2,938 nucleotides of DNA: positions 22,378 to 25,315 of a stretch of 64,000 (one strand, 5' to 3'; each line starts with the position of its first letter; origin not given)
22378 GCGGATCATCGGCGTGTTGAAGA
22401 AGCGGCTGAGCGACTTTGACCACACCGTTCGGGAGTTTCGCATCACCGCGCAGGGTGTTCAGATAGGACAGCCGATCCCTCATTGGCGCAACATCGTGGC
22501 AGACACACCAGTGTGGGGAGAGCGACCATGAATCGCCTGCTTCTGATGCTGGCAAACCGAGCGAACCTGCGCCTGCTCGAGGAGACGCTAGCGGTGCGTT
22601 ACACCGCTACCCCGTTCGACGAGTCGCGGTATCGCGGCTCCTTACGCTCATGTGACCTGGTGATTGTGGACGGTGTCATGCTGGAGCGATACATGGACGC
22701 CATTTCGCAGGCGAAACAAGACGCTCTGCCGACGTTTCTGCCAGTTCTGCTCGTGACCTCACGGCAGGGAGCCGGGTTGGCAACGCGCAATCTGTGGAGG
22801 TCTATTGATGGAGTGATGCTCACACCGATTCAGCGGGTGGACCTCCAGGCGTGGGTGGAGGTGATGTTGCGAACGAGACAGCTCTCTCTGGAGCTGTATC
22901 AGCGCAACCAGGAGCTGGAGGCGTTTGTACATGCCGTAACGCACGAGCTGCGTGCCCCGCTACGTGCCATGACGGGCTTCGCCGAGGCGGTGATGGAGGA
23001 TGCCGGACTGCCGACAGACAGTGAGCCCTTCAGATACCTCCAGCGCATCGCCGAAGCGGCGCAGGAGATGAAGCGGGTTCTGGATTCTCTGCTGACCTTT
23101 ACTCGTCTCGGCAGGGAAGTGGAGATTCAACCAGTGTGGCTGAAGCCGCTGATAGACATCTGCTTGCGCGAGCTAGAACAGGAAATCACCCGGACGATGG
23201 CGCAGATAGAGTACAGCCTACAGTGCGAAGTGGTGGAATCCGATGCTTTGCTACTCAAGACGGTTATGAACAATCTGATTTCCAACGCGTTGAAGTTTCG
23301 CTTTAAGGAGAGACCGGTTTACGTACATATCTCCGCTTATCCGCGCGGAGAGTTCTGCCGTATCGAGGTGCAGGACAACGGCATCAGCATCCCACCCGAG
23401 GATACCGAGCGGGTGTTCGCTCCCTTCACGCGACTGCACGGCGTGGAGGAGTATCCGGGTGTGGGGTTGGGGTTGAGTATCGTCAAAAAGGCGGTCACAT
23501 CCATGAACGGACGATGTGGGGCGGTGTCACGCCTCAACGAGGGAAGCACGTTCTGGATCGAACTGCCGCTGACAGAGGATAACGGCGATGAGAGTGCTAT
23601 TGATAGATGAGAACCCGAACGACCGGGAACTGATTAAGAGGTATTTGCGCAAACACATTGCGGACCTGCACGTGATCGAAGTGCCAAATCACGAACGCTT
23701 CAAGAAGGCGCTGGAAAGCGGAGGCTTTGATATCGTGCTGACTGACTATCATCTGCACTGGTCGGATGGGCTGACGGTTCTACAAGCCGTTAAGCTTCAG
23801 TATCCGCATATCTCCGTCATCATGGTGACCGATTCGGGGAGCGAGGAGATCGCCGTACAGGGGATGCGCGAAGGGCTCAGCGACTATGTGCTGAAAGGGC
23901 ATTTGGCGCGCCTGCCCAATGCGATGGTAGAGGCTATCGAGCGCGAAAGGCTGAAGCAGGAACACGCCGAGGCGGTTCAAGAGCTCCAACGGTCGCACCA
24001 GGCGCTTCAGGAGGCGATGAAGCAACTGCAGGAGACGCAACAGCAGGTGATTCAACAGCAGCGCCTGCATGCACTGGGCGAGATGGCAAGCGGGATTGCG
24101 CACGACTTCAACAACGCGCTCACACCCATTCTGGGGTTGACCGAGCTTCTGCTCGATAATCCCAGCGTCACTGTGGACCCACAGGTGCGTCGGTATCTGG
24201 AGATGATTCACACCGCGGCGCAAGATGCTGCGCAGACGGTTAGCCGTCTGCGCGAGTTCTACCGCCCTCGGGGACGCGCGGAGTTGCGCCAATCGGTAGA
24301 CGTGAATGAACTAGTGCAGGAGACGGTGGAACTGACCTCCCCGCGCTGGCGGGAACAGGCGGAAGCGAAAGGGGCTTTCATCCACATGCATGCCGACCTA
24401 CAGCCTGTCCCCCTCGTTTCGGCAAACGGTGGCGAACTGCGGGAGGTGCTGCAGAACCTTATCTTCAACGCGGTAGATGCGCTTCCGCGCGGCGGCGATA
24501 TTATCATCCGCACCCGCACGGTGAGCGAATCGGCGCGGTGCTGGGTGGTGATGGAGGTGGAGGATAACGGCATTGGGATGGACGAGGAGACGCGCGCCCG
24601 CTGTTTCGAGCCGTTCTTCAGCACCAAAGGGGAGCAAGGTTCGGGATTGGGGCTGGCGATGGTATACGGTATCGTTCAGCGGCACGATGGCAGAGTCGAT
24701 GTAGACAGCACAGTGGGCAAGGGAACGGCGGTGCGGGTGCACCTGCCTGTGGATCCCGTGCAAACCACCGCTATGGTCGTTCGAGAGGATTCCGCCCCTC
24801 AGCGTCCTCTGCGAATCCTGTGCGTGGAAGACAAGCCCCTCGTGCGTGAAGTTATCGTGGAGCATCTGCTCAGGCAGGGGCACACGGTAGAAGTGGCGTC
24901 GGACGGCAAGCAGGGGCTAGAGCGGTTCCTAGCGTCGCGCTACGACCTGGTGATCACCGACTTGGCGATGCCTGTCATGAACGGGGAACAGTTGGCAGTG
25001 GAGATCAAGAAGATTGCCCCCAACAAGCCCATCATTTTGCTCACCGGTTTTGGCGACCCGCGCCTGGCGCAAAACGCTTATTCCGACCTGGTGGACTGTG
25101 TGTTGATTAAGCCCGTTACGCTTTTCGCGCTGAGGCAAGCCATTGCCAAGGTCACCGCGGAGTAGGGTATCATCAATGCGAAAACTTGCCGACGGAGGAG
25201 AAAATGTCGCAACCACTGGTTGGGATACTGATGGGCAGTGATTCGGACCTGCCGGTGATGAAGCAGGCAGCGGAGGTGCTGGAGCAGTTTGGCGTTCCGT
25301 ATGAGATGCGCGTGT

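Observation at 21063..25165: KaiC-like double-RecA ATPase translationally coupled to a pseudo-receiver histidine kinase and a hybrid REC-HK-REC protein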

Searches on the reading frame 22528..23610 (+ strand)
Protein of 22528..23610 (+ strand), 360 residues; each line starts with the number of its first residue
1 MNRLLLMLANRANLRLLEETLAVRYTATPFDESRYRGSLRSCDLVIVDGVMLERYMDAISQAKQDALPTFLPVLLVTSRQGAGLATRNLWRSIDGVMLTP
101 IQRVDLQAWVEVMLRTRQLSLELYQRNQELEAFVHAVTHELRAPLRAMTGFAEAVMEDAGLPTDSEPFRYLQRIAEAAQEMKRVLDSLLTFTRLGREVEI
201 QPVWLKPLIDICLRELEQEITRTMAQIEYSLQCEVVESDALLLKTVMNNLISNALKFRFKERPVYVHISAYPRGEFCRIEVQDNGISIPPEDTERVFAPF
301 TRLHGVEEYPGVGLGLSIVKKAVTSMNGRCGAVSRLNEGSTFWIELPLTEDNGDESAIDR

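Call 5: search_protein_families(library=pfam, proteins=[window:22528-23610:+], max_evalue=0.01)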
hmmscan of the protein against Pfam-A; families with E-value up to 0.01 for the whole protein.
window:22528-23610:+ (360 aa): 2 families
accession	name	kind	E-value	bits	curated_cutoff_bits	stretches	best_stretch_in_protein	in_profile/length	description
PF02518.31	HATPase_c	-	2.7e-26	92.6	26.4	1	239-349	2-110/111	Histidine kinase-, DNA gyrase B-, and HSP90-like ATPase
PF00512.31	HisKA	-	1.2e-12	48.1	26.9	1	130-195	2-64/66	His Kinase A (phospho-acceptor) domain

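Call 24: find_homologous_proteins(query=window:22528-23610:+, max_evalue=0.00001)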
Query window:22528-23610:+ (360 aa): 2929 proteins with E <= 0.00001 among 8000 candidates; the best 120 are listed.
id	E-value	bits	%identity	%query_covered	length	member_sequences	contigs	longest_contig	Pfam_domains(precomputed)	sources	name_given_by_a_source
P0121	2.8e-234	795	100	100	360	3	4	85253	PF02518.32,PF00512.32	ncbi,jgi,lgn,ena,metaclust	ncbi:MAG: hypothetical protein C4335_07515 [Armatimonadota bacterium]|metaclust:\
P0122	2.3e-175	601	77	99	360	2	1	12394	PF02518.32,PF00512.32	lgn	-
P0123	1.7e-173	595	76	100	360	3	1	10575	PF02518.32,PF00512.32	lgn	-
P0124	1.2e-164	566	78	92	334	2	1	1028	PF02518.32,PF00512.32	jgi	jgi:signal transduction histidine kinase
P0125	7.6e-160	550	71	99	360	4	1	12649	PF02518.32,PF00512.32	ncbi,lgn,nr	ncbi:Phytochrome-like protein cph1 [bacterium HR16]|nr:Phytochrome-like protein cph1 [bacterium HR16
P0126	1.1e-159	549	70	99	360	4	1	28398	PF02518.32,PF00512.32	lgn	-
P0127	1.8e-159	549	71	97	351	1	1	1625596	PF02518.32,PF00512.32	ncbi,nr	ncbi:MAG: hypothetical protein KatS3mg022_0035 [Armatimonadota bacterium]|nr:MAG: hypothetical prote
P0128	2.2e-159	548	70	100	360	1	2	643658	PF02518.32,PF00512.32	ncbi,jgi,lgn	jgi:signal transduction histidine kinase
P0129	3.2e-158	545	71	97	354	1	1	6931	PF02518.32,PF00512.32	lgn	-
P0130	3.0e-157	541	69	100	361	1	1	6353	PF02518.32,PF00512.32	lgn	-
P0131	1.3e-156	539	69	99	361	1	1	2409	PF02518.32,PF00512.32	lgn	-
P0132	4.8e-155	534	68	99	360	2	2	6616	PF02518.32,PF00512.32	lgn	-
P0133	3.2e-152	525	67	99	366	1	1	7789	PF02518.32,PF00512.32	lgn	-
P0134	1.7e-150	519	69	97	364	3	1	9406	PF02518.32,PF00512.32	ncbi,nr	ncbi:MAG: HAMP domain-containing sensor histidine kinase [Armatimonadota bacterium]|nr:HAMP domain-c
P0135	2.3e-148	512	67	98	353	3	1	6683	PF02518.32,PF00512.32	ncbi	-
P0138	2.0e-89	318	47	96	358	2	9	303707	PF02518.32,PF00512.32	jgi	jgi:signal transduction histidine kinase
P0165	9.2e-82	293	45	100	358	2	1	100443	PF02518.32,PF00512.32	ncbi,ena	-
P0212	2.1e-77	279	43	96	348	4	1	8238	PF02518.32,PF00512.32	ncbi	ncbi:MAG TPA: ATP-binding protein [Bryobacteraceae bacterium]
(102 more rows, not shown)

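Call 25: find_encoding_contigs(protein=P0138, flank=5000, max_places=2)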
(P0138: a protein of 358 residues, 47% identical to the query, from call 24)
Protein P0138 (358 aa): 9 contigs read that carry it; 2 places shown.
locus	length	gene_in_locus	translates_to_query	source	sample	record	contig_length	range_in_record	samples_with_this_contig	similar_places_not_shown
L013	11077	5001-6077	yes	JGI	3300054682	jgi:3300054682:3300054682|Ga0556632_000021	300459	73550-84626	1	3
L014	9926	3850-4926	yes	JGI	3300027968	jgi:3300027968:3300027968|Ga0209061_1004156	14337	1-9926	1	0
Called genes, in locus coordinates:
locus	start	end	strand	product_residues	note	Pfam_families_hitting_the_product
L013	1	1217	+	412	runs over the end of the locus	PF26550:Tricorn_2nd (faint), PF07676:PD40 (faint), PF26549:Tricorn_N (weak)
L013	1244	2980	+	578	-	PF01551:Peptidase_M23, PF25275:Golvesin_C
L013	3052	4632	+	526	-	PF06745:ATPase, PF13191:AAA_16 (faint), PF13173:AAA_14 (faint), PF13401:AAA_22 (faint), PF20720:nSTAND3 (faint), PF13481:AAA_25, PF03796:DnaB_C (weak), PF06745:ATPase, +1 more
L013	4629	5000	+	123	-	PF00072:Response_reg (weak)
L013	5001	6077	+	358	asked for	PF00512:HisKA, PF02518:HATPase_c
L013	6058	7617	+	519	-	PF00072:Response_reg, PF00512:HisKA (weak), PF02518:HATPase_c, PF00072:Response_reg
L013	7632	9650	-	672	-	PF00069:Pkinase, PF07714:PK_Tyr_Ser-Thr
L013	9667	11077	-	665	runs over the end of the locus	PF05626:DUF790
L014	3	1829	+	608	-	?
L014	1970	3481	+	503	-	PF06745:ATPase, PF13173:AAA_14 (faint), PF13191:AAA_16 (faint), PF13401:AAA_22 (faint), PF20720:nSTAND3 (faint), PF03796:DnaB_C (weak), PF06745:ATPase, PF13481:AAA_25, +1 more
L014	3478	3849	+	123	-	PF00072:Response_reg (weak)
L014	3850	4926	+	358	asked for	PF00512:HisKA, PF02518:HATPase_c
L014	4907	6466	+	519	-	PF00072:Response_reg, PF00512:HisKA (weak), PF02518:HATPase_c, PF00072:Response_reg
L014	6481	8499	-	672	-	PF00069:Pkinase, PF07714:PK_Tyr_Ser-Thr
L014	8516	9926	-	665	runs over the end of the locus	PF05626:DUF790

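Call 26: find_encoding_contigs(protein=P0165, flank=5000, max_places=2)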
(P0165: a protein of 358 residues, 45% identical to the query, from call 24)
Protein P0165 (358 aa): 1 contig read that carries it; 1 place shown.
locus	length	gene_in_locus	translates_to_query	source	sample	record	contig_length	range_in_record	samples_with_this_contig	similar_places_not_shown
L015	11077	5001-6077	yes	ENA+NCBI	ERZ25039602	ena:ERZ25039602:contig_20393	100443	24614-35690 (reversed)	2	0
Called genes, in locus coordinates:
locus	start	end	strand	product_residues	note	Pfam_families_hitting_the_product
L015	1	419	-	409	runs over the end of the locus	PF00994:MoCF_biosynth, PF18146:CinA_KH, PF02464:CinA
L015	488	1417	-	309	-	PF00296:Bac_luciferase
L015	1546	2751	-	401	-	PF02515:CoA_transf_3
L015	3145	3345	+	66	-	PF06745:ATPase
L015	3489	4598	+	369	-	PF06745:ATPase, PF13173:AAA_14 (faint), PF13481:AAA_25, PF03796:DnaB_C (weak), PF06745:ATPase, PF13401:AAA_22 (weak)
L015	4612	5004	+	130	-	PF00072:Response_reg (weak)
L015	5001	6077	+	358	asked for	PF00512:HisKA, PF02518:HATPase_c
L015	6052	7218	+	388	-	PF00072:Response_reg, PF07568:HisKA_2, PF02518:HATPase_c, PF13581:HATPase_c_2 (weak)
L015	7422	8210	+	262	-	PF00106:adh_short, PF08659:KR, PF13561:adh_short_C2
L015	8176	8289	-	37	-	-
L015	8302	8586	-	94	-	-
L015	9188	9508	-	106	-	PF04972:BON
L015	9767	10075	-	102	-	PF00355:Rieske, PF13806:Rieske_2, PF22543:Rieske_4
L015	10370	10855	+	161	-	-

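Call 27: find_encoding_contigs(protein=P0212, flank=5000, max_places=2)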
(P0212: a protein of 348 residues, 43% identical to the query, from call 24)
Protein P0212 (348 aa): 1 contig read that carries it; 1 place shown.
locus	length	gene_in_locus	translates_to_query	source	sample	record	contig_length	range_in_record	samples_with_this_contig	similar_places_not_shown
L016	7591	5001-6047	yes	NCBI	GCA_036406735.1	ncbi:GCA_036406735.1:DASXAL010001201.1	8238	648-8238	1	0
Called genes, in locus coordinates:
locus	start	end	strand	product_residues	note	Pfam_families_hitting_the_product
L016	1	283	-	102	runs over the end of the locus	-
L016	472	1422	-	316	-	-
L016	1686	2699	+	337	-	PF04773:FecR (weak)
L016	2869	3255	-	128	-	PF00072:Response_reg (weak)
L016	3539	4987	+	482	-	PF06745:ATPase, PF13191:AAA_16 (faint), PF09848:SLFN-g3_helicase (faint), PF13479:AAA_24 (faint), PF13481:AAA_25, PF03796:DnaB_C (weak), PF06745:ATPase, PF13401:AAA_22 (weak), +2 more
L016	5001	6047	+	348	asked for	PF00512:HisKA, PF02518:HATPase_c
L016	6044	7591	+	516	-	PF00072:Response_reg, PF08448:PAS_4, PF13188:PAS_8 (faint), PF08447:PAS_3, PF00989:PAS (weak), PF08448:PAS_4, PF08447:PAS_3, PF00512:HisKA, +1 more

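Call 32: search_protein_families(library=ncbifam, proteins=[window:22528-23610:+], max_evalue=0.001)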
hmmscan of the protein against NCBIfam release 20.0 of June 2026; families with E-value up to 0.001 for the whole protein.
window:22528-23610:+ (360 aa): 79 families (the best 25 are shown)
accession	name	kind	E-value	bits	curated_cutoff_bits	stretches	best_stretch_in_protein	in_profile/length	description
NF046044.1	PnpS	equivalog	2.8e-38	131.9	400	1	107-347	148-390/390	two-component system histidine kinase PnpS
NF047465.1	hybrid_HK_LvrA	exception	1.9e-35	122.1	1200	1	72-347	542-817/819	hybrid histidine kinase/response regulator LvrA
TIGR02966.1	phoR_proteo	equivalog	1.9e-34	119.2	334.2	1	123-345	107-332/333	phosphate regulon sensor histidine kinase PhoR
NF041832.1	near_NosP_CTERM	subfamily_domain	4.4e-32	111.6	400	1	132-352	9-229/370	NahK/ErcS family hybrid sensor histidine kinase/response regulator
TIGR02956.1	TMAO_torS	equivalog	2.9e-31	108.4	676.5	1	131-353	465-687/967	TMAO reductase system sensor histidine kinase/response regulator TorS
NF008468.0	PRK11360.1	equivalog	3.1e-30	105.1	646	1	129-352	395-612/616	two-component system sensor histidine kinase AtoS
NF008312.0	PRK11100.1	equivalog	4.2e-29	101.7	356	1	120-342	247-468/477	two-component system sensor histidine kinase CreC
NF033092.0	HK_WalK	equivalog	1.4e-28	99.9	725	1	126-348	368-594/594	cell wall metabolism sensor histidine kinase WalK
NF007793.0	PRK10490.1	equivalog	1.4e-26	92.8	1123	1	125-350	659-884/895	two-component system sensor histidine kinase KdpD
NF045595.1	HK_scytonemin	equivalog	2.3e-26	92.4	865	1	122-348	406-635/637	scytonemin biosynthesis sensor histidine kinase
NF041880.1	EPS_EpsF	equivalog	1.1e-25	90.1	900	1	129-347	273-492/492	response regulator EpsF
NF045911.1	TCSHisKinNblS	equivalog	1.5e-25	89.7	1000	1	127-348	385-620/621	two-component system sensor histidine kinase NblS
NF010411.0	PRK13837.1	equivalog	9.4e-25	86.7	647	1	120-351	440-678/828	two-component system VirA-like sensor kinase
NF041735.1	hist_kin_RppB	equivalog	2.3e-24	86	400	1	123-347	209-438/438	two-component system sensor histidine kinase RppB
NF047874.1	MASE3_PAS_HK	subfamily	5.6e-24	84.9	560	1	235-352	512-629/655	MASE3 domain-containing sensor histidine kinase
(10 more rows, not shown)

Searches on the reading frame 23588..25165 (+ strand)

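Call 5: search_protein_families(library=pfam, proteins=[window:23588-25165:+], max_evalue=0.01)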
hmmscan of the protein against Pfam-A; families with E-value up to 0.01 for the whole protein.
window:23588-25165:+ (525 aa): 3 families
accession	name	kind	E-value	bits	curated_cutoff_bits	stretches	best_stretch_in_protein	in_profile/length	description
PF00072.30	Response_reg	-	2.1e-39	134.6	30.2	2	410-519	1-110/111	Response regulator receiver domain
PF02518.31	HATPase_c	-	1.1e-25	90.6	26.4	1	283-389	5-110/111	Histidine kinase-, DNA gyrase B-, and HSP90-like ATPase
PF00512.31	HisKA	-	2.2e-12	47.3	26.9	1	163-227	2-63/66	His Kinase A (phospho-acceptor) domain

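Call 32: search_protein_families(library=ncbifam, proteins=[window:23588-25165:+], max_evalue=0.001)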
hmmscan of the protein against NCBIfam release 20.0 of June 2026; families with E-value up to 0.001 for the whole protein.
window:23588-25165:+ (525 aa): 157 families (the best 25 are shown)
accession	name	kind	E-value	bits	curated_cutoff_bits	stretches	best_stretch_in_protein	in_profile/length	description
NF046020.1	HisKinCckABruc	equivalog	7.7e-59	199.4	1000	1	148-520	465-864/868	cell cycle histidine kinase CckA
NF010076.0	PRK13557.1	subfamily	9.1e-55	186.1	631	1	149-512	149-522/540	histidine kinase famiy protein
NF008468.0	PRK11360.1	equivalog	3.5e-53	180.9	646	1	146-392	379-612/616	two-component system sensor histidine kinase AtoS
NF010411.0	PRK13837.1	equivalog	1.8e-52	178.5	647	1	117-520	399-809/828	two-component system VirA-like sensor kinase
NF046026.1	HisKinCckACaul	equivalog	6.1e-51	173.3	1000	1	148-502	287-650/678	cell cycle histidine kinase CckA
NF047466.1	hybrid_RR_LvrB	exception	5.8e-46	157.4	500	1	2-388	5-376/377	hybrid histidine kinase/response regulator LvrB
TIGR02956.1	TMAO_torS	equivalog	1e-45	156.3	676.5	1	119-522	422-819/967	TMAO reductase system sensor histidine kinase/response regulator TorS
NF008302.0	PRK11091.1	equivalog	2.6e-44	151.6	838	1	166-523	286-643/779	aerobic respiration two-component sensor histidine kinase ArcB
NF052573.1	HisKinEspAMyxo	equivalog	8.9e-44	149.7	1400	1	148-523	369-750/755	serine histidine kinase EspA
NF052574.1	HisKinEspCMyxo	equivalog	4.6e-43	147.5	1200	1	146-520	400-780/785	serine histidine kinase EspC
NF007688.0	PRK10364.1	equivalog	3.8e-37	128.1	479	1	144-390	221-453/460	two-component system sensor histidine kinase ZraS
NF047465.1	hybrid_HK_LvrA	exception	7.3e-36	123.5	1200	2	163-387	600-817/819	hybrid histidine kinase/response regulator LvrA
NF008543.0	PRK11466.1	equivalog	4.2e-33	114.2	982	2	121-521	393-796/914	TMAO reductase system sensor histidine kinase/response regulator TorS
NF041947.1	LuxQ_Vibrio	equivalog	6.9e-31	106.9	1200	1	140-521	451-837/843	quorum-sensing autoinducer 2 sensor kinase/phosphatase LuxQ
NF011874.0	PRK15347.1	equivalog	1.9e-30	105.7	852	2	284-405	514-631/921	two component system sensor kinase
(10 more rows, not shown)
